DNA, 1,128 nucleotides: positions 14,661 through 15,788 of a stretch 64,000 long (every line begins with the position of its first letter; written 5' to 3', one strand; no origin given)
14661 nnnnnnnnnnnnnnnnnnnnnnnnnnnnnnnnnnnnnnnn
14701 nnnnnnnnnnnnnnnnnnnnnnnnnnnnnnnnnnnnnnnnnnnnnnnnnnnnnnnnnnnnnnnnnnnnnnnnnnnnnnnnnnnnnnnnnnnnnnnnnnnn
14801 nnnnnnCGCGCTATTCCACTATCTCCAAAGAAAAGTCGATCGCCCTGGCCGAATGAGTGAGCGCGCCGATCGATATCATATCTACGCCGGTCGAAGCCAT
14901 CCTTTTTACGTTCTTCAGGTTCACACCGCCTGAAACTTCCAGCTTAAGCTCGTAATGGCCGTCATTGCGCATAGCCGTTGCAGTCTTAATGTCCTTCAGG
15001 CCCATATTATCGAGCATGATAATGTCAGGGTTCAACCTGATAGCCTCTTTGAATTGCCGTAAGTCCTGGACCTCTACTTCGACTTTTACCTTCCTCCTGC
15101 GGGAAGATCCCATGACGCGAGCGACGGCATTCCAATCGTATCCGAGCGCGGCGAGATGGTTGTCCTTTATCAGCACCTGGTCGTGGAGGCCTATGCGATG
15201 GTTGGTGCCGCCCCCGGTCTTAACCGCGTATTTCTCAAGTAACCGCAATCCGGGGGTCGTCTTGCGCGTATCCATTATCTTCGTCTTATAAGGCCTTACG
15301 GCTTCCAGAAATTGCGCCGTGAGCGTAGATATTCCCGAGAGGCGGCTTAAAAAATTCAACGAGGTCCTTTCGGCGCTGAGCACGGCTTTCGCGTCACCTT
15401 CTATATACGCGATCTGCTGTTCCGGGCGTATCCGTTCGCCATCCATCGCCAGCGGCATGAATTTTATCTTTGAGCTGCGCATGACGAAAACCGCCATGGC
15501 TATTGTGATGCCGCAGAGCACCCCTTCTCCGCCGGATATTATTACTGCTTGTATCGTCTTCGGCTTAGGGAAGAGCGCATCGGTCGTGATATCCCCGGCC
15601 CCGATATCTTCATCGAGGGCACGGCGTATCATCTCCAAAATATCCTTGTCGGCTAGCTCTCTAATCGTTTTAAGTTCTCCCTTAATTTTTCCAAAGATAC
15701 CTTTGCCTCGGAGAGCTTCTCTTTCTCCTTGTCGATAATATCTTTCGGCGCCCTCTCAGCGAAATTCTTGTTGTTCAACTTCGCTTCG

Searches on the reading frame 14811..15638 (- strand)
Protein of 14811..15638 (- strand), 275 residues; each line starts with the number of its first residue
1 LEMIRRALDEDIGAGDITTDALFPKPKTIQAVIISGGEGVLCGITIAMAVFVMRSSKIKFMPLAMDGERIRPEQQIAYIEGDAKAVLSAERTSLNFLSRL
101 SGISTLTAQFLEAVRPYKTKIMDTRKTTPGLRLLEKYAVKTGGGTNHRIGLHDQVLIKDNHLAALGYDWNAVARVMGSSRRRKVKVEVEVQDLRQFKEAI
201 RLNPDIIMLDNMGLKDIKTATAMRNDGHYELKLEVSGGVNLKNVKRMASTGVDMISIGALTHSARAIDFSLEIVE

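Call 9: search_protein_families(library=pfam, proteins=[window:14811-15638:-])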
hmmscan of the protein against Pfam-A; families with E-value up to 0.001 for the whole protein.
window:14811-15638:- (275 aa): 3 families
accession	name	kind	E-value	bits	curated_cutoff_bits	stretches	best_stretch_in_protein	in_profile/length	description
PF01729.25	QRPTase_C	-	1.8e-57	194.2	23.1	1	103-272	1-169/169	Quinolinate phosphoribosyl transferase, C-terminal domain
PF02749.22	QRPTase_N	-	1.2e-19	70.7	27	1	16-101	1-82/82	Quinolinate phosphoribosyl transferase, N-terminal domain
PF00834.25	Ribul_P_3_epim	-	0.00012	22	21.1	1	214-259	150-195/198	Ribulose-phosphate 3 epimerase family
